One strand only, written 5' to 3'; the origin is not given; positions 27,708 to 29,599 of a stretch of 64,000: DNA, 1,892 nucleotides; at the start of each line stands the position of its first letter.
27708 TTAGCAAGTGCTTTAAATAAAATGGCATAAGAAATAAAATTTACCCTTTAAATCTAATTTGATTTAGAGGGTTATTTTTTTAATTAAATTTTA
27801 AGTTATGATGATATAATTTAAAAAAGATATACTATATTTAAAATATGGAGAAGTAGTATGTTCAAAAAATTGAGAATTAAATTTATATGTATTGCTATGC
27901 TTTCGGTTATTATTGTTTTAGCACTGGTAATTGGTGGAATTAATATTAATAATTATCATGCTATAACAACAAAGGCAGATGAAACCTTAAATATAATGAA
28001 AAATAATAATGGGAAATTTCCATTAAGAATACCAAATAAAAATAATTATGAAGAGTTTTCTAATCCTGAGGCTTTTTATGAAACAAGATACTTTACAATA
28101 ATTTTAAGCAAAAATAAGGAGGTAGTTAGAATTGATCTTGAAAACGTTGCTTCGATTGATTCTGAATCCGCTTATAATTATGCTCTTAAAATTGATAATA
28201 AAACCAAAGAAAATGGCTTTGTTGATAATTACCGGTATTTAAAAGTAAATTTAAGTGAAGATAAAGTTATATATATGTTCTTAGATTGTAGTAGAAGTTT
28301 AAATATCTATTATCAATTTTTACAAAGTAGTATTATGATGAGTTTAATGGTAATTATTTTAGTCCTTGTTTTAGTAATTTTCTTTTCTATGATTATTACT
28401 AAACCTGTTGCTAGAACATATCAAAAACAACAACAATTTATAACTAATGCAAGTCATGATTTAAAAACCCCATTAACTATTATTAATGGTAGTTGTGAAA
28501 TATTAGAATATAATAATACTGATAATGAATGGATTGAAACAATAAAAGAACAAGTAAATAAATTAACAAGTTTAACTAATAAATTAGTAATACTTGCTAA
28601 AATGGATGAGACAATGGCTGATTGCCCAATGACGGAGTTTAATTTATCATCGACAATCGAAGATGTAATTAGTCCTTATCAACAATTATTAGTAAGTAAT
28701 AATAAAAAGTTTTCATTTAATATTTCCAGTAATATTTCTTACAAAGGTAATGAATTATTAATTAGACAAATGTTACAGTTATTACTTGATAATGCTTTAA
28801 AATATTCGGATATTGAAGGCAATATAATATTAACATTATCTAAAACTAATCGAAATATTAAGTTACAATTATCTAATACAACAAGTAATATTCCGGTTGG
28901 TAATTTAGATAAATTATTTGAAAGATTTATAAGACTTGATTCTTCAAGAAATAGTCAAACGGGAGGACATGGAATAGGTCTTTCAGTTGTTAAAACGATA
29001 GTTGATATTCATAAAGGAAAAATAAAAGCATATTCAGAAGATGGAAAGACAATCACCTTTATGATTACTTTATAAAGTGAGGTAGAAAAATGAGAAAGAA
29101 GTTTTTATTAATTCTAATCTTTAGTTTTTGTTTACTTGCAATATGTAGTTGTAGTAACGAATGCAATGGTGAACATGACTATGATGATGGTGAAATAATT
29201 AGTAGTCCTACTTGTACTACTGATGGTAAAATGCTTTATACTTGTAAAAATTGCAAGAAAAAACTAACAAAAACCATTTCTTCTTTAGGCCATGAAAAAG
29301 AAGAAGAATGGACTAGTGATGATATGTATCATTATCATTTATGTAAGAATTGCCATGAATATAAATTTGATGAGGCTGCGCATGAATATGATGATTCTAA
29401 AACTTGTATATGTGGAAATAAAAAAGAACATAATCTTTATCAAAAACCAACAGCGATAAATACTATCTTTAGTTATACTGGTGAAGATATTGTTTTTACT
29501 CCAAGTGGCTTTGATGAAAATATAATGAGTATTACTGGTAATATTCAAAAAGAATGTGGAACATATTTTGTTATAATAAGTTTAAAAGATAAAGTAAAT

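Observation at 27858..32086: Orphan sensor kinase whose only operon partner is a 998-aa mosaic surface lipoprotein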

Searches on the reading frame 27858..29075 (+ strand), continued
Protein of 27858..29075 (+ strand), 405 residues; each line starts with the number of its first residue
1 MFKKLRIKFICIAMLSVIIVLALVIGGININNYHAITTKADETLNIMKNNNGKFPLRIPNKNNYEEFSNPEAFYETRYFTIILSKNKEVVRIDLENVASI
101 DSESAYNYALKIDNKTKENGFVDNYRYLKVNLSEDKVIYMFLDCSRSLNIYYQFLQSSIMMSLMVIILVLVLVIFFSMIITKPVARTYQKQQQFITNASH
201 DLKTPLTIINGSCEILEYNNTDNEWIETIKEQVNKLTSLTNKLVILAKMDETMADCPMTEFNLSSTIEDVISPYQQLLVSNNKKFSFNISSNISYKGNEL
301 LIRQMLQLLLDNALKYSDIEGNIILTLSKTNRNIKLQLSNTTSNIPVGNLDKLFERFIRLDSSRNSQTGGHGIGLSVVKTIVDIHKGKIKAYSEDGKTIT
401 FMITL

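Call 74: search_solved_structures(query=A5, max_evalue=1e-20)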
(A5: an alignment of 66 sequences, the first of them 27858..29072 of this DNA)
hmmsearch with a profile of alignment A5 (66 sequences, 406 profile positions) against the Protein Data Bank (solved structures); distinct sequences matched with E-value up to 1e-20: 24.
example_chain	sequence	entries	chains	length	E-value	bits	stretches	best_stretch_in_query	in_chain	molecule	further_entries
4i5s_A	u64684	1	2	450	8.2e-37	130.3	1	191-406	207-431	Putative histidine kinase CovS; VicK-like protein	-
4jas_A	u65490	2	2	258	3.6e-35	124.9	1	193-404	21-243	Histidine kinase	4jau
3dge_A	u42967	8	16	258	1e-33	120.1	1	193-404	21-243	Sensor protein | Histidine kinase | Sensor histidine kinase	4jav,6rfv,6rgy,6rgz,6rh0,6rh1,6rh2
2c2a_A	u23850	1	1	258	1e-33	120.1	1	193-404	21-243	SENSOR HISTIDINE KINASE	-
5uht_A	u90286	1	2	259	1e-33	120.1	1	193-404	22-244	Sensor histidine kinase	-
5c93_A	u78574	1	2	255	1.4e-33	119.7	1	191-406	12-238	Histidine kinase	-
4u7n_A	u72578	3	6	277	1.8e-33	119.3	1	191-406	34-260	Histidine protein kinase sensor protein | Histidine kinase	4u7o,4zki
6azr_A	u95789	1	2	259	8.4e-33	117.1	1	193-404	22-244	Sensor histidine kinase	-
6rh7_A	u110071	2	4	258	4.5e-32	114.7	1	193-404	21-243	Sensor histidine kinase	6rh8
7zp0_A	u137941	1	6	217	6.9e-31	110.8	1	197-406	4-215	Sensor protein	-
6paj_A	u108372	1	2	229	2e-30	109.3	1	192-406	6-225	Sensor protein SrrB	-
7cch_A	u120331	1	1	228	4.1e-29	105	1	199-404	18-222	AdeS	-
4biw_A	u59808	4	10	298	1.7e-28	102.9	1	181-394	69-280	SENSOR PROTEIN CPXA | Sensor histidine kinase CpxA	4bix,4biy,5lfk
4biu_A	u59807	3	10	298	2.8e-28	102.2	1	184-394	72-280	SENSOR PROTEIN CPXA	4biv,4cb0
9epn_A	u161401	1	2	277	1.5e-27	99.8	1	185-395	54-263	Sensor histidine kinase HprS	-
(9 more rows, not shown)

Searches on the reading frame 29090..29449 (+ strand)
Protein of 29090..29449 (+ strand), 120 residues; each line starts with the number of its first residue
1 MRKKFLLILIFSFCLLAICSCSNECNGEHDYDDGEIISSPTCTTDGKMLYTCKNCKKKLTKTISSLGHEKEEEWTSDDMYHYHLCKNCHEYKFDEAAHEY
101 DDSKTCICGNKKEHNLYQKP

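Call 26: search_protein_families(library=pfam, proteins=[window:29090-29449:+], max_evalue=10)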
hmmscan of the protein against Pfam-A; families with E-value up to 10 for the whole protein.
window:29090-29449:+ (120 aa): 8 families
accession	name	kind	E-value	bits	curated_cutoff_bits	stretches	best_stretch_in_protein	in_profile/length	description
PF06466.16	PCAF_N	-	0.011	15.8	24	1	2-73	15-83/251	PCAF (P300/CBP-associated factor) N-terminal domain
PF14830.12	Haemocyan_bet_s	-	0.059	13.8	24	1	59-98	35-74/103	Haemocyanin beta-sandwich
PF14522.11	Cytochrome_C7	-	0.097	12.9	24.8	1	49-106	13-65/67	Cytochrome c7 and related cytochrome c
PF09716.15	ETRAMP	-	0.12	12.8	29.1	1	5-61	8-46/81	Malarial early transcribed membrane protein (ETRAMP)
PF20268.4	SBDS_C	-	0.18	12.2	27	1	53-80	10-38/71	SBDS protein, C-terminal domain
PF02402.22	Lysis_col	-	0.41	11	27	1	1-20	1-23/49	Lysis protein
PF23580.1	Znf_XAF1_N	-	0.93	9.4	27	2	51-58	7-14/30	XIAP-associated factor 1-like, N-terminal zinc finger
PF03823.19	Neurokinin_B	-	4.1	7.9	25.1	0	1-25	1-23/58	Neurokinin B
